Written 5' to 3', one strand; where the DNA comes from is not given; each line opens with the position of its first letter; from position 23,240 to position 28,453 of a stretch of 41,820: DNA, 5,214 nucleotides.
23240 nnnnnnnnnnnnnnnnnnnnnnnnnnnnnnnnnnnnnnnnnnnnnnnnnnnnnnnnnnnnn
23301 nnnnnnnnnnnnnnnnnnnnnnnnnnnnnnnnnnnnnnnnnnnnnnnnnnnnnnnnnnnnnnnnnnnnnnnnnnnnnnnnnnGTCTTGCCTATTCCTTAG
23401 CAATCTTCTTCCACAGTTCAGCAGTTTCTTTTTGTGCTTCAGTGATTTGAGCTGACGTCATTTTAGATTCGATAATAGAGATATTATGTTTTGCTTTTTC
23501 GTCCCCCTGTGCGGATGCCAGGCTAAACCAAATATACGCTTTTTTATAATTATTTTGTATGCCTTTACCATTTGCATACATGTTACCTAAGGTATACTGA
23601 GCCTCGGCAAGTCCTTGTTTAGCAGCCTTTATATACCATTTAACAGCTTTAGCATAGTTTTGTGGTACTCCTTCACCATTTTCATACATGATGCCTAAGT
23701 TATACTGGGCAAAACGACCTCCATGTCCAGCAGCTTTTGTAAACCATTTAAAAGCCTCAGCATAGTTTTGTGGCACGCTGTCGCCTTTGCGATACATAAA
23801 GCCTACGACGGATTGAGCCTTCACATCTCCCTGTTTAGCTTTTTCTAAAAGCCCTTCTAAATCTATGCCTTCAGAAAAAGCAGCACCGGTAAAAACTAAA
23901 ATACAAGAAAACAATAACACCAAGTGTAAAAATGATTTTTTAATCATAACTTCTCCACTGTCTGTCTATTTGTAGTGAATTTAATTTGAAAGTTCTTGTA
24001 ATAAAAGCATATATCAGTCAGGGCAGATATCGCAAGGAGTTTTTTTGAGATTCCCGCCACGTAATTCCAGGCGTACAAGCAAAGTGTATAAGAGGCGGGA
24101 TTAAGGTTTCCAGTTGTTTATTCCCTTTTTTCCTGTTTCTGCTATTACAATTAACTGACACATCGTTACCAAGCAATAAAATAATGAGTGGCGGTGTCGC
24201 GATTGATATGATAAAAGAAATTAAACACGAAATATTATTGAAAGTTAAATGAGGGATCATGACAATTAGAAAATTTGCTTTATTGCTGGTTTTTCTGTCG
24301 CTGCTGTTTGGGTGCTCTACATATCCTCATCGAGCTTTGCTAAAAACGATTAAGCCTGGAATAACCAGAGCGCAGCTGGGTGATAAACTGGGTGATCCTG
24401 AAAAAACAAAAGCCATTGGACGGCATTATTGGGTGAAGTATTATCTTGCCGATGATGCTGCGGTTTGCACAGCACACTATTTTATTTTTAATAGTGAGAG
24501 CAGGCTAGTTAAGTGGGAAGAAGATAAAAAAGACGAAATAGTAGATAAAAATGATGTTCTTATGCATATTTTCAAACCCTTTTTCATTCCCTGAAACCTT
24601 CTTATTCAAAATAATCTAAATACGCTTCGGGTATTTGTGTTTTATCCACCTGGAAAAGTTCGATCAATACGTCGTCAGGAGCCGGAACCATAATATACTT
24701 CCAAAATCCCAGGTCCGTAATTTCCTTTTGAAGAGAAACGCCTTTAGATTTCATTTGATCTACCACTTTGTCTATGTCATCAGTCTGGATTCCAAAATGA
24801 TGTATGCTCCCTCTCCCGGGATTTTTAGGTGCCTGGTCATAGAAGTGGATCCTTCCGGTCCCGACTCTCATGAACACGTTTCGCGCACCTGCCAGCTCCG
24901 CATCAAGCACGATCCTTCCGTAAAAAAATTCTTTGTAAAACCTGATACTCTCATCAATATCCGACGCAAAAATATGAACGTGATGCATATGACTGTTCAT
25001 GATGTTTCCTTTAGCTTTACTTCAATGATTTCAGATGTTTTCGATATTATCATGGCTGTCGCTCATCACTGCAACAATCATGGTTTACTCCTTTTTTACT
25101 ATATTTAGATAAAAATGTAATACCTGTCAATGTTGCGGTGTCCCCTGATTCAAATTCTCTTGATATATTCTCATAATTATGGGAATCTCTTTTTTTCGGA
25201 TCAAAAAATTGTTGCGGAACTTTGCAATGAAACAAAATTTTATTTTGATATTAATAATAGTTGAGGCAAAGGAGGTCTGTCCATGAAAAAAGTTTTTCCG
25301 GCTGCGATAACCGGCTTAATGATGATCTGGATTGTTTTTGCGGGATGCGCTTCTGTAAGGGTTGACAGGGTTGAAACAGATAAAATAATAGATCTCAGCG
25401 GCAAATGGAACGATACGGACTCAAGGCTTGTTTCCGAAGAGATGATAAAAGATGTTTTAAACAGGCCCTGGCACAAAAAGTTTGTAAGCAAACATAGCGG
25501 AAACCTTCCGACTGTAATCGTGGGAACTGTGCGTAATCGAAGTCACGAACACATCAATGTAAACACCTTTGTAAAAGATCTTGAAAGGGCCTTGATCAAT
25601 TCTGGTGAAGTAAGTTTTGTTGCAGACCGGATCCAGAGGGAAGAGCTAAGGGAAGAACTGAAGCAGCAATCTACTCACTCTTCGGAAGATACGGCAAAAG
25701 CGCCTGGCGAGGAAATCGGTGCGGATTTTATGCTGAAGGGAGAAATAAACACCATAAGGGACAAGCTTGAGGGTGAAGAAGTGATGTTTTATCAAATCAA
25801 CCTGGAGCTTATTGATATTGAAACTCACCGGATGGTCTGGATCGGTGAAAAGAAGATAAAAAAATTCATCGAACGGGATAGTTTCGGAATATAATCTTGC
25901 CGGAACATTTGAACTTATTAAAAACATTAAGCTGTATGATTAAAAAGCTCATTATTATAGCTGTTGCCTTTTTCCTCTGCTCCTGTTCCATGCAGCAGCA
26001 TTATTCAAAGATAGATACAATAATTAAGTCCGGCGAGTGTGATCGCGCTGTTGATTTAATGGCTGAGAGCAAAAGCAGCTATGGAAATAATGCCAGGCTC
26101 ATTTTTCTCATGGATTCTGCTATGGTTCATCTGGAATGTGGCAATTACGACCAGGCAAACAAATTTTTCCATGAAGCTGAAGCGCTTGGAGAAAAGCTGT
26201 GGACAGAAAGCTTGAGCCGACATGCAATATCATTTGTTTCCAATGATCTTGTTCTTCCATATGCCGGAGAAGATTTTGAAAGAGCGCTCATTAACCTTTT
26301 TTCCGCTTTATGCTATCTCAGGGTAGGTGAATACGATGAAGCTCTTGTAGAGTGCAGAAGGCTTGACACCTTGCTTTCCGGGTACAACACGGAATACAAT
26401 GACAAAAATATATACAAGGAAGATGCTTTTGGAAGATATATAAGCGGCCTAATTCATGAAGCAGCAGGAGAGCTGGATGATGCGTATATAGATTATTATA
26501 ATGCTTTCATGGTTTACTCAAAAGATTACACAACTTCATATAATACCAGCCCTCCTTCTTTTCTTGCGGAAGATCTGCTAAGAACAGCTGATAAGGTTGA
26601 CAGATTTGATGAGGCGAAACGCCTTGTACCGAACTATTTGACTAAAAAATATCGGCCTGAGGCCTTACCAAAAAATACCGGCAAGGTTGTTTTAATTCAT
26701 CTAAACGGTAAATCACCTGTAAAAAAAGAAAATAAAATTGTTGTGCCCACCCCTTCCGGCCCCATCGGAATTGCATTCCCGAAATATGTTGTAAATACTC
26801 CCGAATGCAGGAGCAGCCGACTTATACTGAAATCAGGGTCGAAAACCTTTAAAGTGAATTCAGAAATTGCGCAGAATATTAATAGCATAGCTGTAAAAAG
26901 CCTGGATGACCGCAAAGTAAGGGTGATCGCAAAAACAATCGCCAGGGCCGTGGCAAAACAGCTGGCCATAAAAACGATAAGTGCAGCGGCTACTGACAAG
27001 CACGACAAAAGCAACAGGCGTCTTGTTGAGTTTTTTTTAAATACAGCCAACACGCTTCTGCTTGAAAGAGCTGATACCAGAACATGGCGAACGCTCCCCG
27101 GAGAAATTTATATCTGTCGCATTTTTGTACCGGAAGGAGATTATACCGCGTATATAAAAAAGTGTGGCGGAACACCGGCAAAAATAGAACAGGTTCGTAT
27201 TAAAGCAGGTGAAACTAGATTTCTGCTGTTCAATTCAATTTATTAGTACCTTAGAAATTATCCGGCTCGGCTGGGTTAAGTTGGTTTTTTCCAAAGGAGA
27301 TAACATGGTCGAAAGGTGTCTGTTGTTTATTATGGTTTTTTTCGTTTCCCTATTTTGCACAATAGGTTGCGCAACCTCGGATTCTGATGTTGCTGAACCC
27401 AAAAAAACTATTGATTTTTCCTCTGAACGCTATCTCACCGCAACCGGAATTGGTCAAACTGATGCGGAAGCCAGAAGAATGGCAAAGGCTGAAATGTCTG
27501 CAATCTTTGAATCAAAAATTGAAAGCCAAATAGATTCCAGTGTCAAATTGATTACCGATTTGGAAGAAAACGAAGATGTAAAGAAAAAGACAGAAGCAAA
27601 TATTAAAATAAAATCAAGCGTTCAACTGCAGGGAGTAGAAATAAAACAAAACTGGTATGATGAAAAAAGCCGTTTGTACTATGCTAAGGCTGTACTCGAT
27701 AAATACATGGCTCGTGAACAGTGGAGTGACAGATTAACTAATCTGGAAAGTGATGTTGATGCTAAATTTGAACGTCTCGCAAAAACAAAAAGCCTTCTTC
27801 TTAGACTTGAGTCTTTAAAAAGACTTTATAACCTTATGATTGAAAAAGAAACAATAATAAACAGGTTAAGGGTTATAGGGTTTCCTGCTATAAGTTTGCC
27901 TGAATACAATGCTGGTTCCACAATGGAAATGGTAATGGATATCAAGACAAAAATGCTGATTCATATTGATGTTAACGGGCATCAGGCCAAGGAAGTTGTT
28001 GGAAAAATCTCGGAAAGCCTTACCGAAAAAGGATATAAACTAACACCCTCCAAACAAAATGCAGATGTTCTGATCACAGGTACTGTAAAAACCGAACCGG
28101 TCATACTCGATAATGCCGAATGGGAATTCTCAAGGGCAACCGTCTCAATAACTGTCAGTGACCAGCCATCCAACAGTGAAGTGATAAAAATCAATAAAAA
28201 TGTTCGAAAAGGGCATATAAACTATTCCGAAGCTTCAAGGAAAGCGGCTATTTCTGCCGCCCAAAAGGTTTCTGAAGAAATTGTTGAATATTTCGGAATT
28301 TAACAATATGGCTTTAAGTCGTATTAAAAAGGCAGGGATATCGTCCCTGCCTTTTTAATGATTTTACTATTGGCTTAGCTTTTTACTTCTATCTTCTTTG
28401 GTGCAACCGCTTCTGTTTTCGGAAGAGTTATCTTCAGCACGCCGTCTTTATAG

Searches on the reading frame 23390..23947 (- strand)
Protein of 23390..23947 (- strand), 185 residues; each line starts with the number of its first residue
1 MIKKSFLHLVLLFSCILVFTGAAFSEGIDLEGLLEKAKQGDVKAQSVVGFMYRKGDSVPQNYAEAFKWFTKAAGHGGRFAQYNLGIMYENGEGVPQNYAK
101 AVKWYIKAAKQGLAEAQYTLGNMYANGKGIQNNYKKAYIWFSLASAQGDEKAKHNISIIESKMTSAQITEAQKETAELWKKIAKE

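Call 8: search_protein_families(library=pfam, proteins=[window:23390-23947:-])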
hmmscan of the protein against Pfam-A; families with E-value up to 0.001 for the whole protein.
window:23390-23947:- (185 aa): 1 family
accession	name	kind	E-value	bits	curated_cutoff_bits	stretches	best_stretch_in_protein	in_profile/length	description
PF08238.18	Sel1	-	3.2e-33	113.4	30.7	3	80-112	3-35/36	Sel1 repeat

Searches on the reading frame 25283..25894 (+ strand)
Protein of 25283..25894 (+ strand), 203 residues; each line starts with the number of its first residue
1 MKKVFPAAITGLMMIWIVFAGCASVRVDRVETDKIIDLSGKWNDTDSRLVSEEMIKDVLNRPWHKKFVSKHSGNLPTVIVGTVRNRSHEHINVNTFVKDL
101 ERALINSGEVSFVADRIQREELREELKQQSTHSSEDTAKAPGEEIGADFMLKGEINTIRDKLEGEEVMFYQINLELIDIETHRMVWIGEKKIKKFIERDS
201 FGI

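Call 8: search_protein_families(library=pfam, proteins=[window:25283-25894:+])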
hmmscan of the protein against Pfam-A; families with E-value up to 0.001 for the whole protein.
window:25283-25894:+ (203 aa): 2 families
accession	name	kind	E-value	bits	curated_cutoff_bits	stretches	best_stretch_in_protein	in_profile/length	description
PF13036.11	LpoB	-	1.2e-42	145.7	22.3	1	46-192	1-147/147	Peptidoglycan-synthase activator LpoB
PF11684.13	DUF3280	-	0.00082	20.1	30.1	0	88-193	24-119/138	Protein of unknown function (DUF2380)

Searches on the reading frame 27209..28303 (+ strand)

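Call 8: search_protein_families(library=pfam, proteins=[window:27209-28303:+])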
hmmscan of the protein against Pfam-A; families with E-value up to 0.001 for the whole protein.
window:27209-28303:+ (364 aa): 1 family
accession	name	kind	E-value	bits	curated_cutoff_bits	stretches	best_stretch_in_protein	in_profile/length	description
PF02169.21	LPP20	-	8.9e-07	29.7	25.9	1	70-164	9-97/97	LPP20 lipoprotein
